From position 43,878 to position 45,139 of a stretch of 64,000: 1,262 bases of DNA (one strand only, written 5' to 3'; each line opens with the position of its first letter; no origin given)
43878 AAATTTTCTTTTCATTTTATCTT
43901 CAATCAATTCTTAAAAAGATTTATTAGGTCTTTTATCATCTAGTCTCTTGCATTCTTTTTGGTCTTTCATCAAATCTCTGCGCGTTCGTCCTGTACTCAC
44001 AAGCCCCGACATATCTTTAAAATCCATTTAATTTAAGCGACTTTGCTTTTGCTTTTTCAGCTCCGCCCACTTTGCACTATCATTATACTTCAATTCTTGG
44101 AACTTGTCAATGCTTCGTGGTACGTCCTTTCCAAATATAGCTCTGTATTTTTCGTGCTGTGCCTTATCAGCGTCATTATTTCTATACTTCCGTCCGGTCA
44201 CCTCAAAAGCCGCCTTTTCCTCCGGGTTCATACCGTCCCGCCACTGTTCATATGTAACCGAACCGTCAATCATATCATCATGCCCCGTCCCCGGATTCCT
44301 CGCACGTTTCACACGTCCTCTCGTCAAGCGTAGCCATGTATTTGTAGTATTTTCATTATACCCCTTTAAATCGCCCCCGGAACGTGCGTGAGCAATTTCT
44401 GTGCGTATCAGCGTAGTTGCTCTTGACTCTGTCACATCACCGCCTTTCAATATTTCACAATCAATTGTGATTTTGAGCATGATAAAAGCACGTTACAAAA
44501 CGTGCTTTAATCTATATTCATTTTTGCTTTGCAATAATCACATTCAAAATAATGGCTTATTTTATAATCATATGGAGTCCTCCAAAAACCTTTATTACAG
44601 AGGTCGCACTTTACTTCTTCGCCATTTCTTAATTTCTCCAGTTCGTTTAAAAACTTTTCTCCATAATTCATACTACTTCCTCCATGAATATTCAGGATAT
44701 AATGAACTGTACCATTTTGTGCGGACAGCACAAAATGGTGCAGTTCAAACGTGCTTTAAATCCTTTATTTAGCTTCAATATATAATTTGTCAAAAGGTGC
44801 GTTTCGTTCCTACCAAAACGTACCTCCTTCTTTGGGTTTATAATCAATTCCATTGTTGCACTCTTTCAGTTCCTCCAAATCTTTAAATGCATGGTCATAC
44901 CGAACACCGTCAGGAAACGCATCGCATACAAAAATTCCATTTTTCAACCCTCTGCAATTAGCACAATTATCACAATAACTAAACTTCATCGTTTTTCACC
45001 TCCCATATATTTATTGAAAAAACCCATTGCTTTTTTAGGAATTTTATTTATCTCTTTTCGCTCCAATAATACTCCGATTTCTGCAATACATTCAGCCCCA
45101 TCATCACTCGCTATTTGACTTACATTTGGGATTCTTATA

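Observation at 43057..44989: Tandemly duplicated two-gene module (CxxC zinc-ribbon protein plus Mu-F/gp7-like domain protein) with a conserved inverted-repeat hairpin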

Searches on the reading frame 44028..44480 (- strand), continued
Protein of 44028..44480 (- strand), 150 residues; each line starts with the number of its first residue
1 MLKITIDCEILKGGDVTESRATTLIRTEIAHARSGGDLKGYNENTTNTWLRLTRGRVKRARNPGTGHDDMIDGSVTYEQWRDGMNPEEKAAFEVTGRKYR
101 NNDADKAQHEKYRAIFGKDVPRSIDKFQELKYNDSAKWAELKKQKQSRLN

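Call 48: find_encoding_contigs(protein=P0011, flank=5000)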
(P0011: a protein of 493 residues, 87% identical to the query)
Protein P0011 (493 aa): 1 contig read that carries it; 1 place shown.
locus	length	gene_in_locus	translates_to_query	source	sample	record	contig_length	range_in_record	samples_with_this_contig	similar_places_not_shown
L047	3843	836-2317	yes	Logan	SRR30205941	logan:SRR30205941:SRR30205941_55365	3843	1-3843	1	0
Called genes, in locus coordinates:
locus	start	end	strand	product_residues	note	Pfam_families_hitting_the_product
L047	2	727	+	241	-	?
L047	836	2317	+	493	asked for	PF04233:Phage_Mu_F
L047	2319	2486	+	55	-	-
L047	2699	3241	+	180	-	PF14265:DUF4355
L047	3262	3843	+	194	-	?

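Call 51: find_encoding_contigs(protein=P0015, flank=5000)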
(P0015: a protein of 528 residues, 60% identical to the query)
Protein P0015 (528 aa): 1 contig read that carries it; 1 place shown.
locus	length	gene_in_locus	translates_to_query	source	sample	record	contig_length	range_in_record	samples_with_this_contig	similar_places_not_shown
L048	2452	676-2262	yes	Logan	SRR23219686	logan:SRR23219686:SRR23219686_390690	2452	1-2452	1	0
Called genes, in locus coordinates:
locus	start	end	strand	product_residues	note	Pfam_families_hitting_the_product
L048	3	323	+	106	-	?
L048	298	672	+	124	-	PF04883:HK97-gp10_like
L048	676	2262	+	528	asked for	PF04233:Phage_Mu_F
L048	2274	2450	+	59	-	?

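Call 72: search_protein_families(library=pfam, max_evalue=1, proteins=[L004:5340-5984:+])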
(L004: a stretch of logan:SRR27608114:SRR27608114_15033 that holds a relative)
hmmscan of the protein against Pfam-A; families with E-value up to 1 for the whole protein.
L004:5340-5984:+ (214 aa): 3 families
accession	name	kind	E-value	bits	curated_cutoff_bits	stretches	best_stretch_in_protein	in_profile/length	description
PF20553.4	Methyltransf_35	-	0.0065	16.3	27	1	92-203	128-242/309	Putative O-methyltransferase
PF00594.26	Gla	-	0.041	14.5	27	1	180-209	12-41/41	Vitamin K-dependent carboxylation/gamma-carboxyglutamic (GLA) domain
PF06152.16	Phage_min_cap2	-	0.071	12.5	26.3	1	54-180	67-187/366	Phage minor capsid protein 2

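Call 86: find_encoding_contigs(protein=P0014, flank=4000, max_places=2)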
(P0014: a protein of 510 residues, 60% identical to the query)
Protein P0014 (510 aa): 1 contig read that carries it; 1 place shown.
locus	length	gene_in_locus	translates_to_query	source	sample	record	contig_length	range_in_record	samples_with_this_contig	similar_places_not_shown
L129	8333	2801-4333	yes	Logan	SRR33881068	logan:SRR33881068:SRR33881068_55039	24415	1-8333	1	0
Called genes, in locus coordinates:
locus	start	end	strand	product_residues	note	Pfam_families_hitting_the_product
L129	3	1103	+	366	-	?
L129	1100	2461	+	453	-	PF05133:SPP1_portal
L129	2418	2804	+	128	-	PF04883:HK97-gp10_like (weak)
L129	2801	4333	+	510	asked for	PF04233:Phage_Mu_F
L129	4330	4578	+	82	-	-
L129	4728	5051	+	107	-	-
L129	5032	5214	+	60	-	-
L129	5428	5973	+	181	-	PF14265:DUF4355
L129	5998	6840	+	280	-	-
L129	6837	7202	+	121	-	-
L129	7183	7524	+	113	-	-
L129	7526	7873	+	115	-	-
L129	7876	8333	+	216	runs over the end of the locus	-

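Call 87: find_encoding_contigs(protein=P0016, flank=4000, max_places=2)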
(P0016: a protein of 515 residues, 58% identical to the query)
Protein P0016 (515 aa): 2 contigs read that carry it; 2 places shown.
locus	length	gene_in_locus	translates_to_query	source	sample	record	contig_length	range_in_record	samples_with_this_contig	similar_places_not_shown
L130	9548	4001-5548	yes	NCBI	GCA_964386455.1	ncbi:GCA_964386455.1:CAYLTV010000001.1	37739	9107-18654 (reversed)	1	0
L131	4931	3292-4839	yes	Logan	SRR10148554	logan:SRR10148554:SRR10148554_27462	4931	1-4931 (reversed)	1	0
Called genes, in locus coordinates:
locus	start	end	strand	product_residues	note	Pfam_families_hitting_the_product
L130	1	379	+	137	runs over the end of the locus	PF07374:DUF1492 (weak)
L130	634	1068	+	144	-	PF03592:Terminase_2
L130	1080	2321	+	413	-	PF04466:Terminase_3, PF17288:Terminase_3C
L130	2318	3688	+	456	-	PF05133:SPP1_portal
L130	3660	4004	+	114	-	PF04883:HK97-gp10_like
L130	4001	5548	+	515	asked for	PF04233:Phage_Mu_F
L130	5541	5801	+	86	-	-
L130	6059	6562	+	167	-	PF14265:DUF4355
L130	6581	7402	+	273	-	PF25209:Phage_capsid_4 (weak)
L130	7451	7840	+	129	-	-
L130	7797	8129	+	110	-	-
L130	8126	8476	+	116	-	-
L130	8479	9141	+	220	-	-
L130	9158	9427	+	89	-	-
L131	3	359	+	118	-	?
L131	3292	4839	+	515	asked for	PF04233:Phage_Mu_F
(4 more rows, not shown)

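Call 88: find_encoding_contigs(protein=P0013, flank=4000, max_places=2)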
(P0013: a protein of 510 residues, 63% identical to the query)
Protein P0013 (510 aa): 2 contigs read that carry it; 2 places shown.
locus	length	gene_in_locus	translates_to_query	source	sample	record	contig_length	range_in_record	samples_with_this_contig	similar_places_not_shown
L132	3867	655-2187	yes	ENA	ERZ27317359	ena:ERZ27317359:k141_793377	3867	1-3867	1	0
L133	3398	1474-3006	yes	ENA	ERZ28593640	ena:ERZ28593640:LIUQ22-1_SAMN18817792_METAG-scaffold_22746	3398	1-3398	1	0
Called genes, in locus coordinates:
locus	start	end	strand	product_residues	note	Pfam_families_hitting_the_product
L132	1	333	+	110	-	?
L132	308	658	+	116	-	PF04883:HK97-gp10_like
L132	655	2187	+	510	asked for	PF04233:Phage_Mu_F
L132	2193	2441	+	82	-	-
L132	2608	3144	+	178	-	PF14265:DUF4355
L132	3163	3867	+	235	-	?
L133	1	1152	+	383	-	?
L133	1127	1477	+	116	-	PF04883:HK97-gp10_like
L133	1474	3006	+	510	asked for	PF04233:Phage_Mu_F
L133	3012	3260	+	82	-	-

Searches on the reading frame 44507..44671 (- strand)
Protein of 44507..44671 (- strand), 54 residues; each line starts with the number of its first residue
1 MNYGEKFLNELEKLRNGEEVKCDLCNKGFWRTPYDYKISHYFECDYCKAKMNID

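Call 4: search_protein_families(library=pfam, max_evalue=1, proteins=[window:44507-44671:-])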
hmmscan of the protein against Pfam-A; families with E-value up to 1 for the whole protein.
window:44507-44671:- (54 aa): 10 families
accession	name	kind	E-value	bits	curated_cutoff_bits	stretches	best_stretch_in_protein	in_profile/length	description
PF13912.12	zf-C2H2_6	-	0.015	15.7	25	0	41-49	1-9/27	C2H2-type zinc finger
PF13465.12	zf-H2C2_2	-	0.02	15.7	40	0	19-31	14-26/26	Zinc-finger double domain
PF00130.28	C1_1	-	0.037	14.3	26.5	1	18-50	10-37/53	Phorbol esters/diacylglycerol binding domain (C1 domain)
PF12760.12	Zn_ribbon_IS1595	-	0.043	14.2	25.4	1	11-49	10-45/46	Transposase zinc-ribbon domain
PF10071.14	DUF2310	-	0.055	13.2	25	1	14-50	213-248/255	Zn-ribbon-containing, possibly nucleic-acid-binding protein (DUF2310)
PF25206.1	DUF7836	-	0.082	13.2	26.7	1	20-51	8-40/59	Domain of unknown function (DUF7836)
PF24973.1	EGF_LMN_ATRN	-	0.088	13.4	27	1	21-34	26-39/44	Laminin/attractin EGF domain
PF13717.11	Zn_ribbon_4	-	0.093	13.1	30.3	0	16-28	22-34/36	zinc-ribbon domain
PF13894.12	zf-C2H2_4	-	0.1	13.8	27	0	21-34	2-14/24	C2H2-type zinc finger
PF00053.31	EGF_laminin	-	0.16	12.6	21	1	20-34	29-43/49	Laminin EGF domain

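Call 6: search_protein_families(library=phrogs, max_evalue=0.1, proteins=[window:44507-44671:-])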
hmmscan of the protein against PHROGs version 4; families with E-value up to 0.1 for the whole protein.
window:44507-44671:- (54 aa): 4 families
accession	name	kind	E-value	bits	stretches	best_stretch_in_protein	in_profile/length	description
phrog_29481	-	unknown function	0.022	15.9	1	19-49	9-38/56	-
phrog_27542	-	unknown function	0.06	14.5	0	9-35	21-46/75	-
phrog_16376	-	unknown function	0.078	14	0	17-29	33-45/56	-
phrog_22001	-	unknown function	0.089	13.8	0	28-49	38-58/63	-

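Call 22: list_cluster_members(proteins=[P0001, window:44507-44671:-, window:43222-43401:-, window:43222-43413:-, window:44810-44989:-, window:43555-43785:-, window:43555-43794:-, window:45223-45645:-])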
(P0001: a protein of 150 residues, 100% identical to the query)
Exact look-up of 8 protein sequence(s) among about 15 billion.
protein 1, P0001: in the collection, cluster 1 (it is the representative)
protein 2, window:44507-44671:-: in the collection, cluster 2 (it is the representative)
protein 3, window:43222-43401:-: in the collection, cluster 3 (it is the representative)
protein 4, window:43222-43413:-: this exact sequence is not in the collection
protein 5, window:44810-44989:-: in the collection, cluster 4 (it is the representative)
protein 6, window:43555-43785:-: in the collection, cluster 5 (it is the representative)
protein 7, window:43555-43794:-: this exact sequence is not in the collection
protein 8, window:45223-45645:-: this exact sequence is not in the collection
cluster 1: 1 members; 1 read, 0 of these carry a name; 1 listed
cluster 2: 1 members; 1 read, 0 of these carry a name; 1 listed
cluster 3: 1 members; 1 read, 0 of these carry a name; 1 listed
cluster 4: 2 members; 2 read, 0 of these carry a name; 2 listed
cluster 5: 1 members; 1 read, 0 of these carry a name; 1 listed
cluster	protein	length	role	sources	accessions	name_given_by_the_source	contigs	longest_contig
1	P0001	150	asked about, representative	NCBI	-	-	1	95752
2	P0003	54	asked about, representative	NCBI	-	-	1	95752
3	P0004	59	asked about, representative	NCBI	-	-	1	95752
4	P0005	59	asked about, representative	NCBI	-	-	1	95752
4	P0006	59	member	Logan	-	-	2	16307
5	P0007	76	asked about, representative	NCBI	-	-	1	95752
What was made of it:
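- Tried and rejected: All window proteins are singletons at 90% identity except ORF A (call 22).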

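Call 33: find_homologous_proteins(query=A1, max_evalue=0.01)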
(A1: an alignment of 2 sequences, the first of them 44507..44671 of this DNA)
Query A1 (2 sequences) (54 aa, profile of the alignment): 4 proteins with E <= 0.01 among 4 candidates.
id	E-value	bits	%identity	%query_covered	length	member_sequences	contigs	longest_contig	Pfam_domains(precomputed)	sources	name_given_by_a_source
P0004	1.2e-32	129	40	76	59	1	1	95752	-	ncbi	-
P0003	8.6e-28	114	100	100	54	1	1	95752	-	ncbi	-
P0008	4.3e-24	102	42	72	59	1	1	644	-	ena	-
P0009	6.1e-11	60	72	81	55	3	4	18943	-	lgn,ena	-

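Call 34: find_encoding_contigs(protein=P0009, flank=10000)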
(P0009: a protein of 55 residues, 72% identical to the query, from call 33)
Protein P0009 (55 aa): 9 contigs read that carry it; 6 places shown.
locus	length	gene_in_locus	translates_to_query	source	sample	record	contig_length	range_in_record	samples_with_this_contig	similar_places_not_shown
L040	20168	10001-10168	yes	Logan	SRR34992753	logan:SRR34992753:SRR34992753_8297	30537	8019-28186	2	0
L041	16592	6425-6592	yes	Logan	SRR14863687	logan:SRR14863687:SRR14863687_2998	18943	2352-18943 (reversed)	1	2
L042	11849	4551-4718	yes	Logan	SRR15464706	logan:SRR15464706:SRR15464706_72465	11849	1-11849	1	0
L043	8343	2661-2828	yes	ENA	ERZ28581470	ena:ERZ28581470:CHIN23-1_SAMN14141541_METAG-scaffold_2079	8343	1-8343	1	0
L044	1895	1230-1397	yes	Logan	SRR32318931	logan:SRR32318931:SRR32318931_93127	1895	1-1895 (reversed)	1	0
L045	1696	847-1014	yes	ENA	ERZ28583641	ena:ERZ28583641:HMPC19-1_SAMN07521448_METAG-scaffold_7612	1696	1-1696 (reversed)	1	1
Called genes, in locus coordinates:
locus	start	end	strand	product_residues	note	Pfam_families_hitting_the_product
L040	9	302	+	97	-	-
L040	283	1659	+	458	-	PF00176:SNF2-rel_dom, PF00270:DEAD, PF04851:ResIII, PF00271:Helicase_C (weak)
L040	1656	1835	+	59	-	-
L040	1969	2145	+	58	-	-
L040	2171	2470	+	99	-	PF21779:DUF6874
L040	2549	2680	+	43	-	-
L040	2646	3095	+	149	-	-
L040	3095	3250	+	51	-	-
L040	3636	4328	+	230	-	PF22769:DCD, PF00692:dUTPase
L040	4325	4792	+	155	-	-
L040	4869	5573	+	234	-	PF06056:Terminase_5 (weak), PF10668:Phage_terminase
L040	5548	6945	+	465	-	PF04466:Terminase_3, PF17288:Terminase_3C (weak)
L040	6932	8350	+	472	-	PF05133:SPP1_portal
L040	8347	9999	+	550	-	PF06152:Phage_min_cap2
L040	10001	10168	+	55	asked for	-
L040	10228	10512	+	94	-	PF04327:Peptidase_Prp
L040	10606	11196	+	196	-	-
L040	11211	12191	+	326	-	PF05065:Phage_capsid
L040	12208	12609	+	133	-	-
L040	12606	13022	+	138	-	PF20536:DUF6751 (weak)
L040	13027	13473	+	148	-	PF11114:Minor_capsid_2 (weak)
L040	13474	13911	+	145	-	-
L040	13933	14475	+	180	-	-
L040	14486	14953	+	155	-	-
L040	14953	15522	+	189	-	PF06854:Phage_Gp15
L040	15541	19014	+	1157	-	PF07464:ApoLp-III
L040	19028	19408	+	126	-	-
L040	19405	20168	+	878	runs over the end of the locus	PF13884:Peptidase_S74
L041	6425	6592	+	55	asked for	-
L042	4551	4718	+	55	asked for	-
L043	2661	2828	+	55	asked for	-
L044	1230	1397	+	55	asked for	-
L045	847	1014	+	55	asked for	-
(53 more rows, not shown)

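Call 35: find_encoding_contigs(protein=P0008, flank=10000)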
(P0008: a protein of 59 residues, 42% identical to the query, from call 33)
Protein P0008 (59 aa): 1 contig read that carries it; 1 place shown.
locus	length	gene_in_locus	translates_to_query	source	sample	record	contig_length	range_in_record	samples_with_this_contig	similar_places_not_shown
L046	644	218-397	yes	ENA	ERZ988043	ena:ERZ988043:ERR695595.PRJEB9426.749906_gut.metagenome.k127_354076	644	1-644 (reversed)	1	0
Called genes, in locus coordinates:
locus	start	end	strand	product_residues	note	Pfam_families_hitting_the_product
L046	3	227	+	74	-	?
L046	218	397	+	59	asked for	-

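Call 40: search_protein_families(library=pfam, max_evalue=0.01, proteins=[L004:4323-5984:+, L040:8347-9999:+, L046:3-227:+])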
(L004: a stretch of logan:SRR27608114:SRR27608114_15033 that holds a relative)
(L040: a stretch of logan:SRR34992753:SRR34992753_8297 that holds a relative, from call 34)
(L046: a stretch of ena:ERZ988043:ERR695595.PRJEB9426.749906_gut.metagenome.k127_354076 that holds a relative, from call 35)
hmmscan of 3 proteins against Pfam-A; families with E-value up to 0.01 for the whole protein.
L004:4323-5984:+ (553 aa): 1 family
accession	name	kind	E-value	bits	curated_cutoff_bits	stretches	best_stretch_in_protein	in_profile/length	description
PF04233.19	Phage_Mu_F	-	5.1e-19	69.5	29.6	1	206-306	7-111/112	Phage Mu protein F like protein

L040:8347-9999:+ (550 aa): 1 family
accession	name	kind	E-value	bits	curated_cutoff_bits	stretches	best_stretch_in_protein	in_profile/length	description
PF06152.16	Phage_min_cap2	-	9.3e-90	301.6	26.3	1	2-364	2-364/366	Phage minor capsid protein 2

L046:3-227:+ (74 aa): 0 families

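Call 72: search_protein_families(library=pfam, max_evalue=1, proteins=[L004:5340-5984:+])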
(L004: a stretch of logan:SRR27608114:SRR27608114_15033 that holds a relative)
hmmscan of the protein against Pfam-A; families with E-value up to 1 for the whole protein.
L004:5340-5984:+ (214 aa): 3 families
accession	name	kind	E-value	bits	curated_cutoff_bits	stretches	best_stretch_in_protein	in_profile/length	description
PF20553.4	Methyltransf_35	-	0.0065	16.3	27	1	92-203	128-242/309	Putative O-methyltransferase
PF00594.26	Gla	-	0.041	14.5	27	1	180-209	12-41/41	Vitamin K-dependent carboxylation/gamma-carboxyglutamic (GLA) domain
PF06152.16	Phage_min_cap2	-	0.071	12.5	26.3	1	54-180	67-187/366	Phage minor capsid protein 2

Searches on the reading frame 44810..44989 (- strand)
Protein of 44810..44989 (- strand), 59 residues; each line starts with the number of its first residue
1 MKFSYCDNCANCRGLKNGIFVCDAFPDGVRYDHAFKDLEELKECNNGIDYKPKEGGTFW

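Call 4: search_protein_families(library=pfam, max_evalue=1, proteins=[window:44810-44989:-])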
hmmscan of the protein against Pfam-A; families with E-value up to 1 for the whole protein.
window:44810-44989:- (59 aa): 0 families

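Call 6: search_protein_families(library=phrogs, max_evalue=0.1, proteins=[window:44810-44989:-])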
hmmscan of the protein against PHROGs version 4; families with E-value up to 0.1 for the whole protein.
window:44810-44989:- (59 aa): 0 families
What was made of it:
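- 44810..44989 (-): Cassette 1: intact 59-aa Cys-rich ORF ('ORF A'), candidate immunity protein. It has no Pfam or PHROG hit (calls 4, 6).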

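Call 40: search_protein_families(library=pfam, max_evalue=0.01, proteins=[L004:4323-5984:+])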
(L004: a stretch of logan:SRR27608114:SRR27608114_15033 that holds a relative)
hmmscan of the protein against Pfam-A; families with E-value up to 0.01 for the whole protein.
L004:4323-5984:+ (553 aa): 1 family
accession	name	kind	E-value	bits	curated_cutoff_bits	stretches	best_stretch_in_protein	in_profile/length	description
PF04233.19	Phage_Mu_F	-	5.1e-19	69.5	29.6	1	206-306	7-111/112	Phage Mu protein F like protein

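Call 72: search_protein_families(library=pfam, max_evalue=1, proteins=[L004:5340-5984:+])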
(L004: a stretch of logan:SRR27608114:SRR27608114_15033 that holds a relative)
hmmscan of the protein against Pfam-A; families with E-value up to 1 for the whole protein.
L004:5340-5984:+ (214 aa): 3 families
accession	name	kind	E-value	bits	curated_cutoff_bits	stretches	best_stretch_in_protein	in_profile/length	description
PF20553.4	Methyltransf_35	-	0.0065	16.3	27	1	92-203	128-242/309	Putative O-methyltransferase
PF00594.26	Gla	-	0.041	14.5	27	1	180-209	12-41/41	Vitamin K-dependent carboxylation/gamma-carboxyglutamic (GLA) domain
PF06152.16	Phage_min_cap2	-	0.071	12.5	26.3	1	54-180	67-187/366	Phage minor capsid protein 2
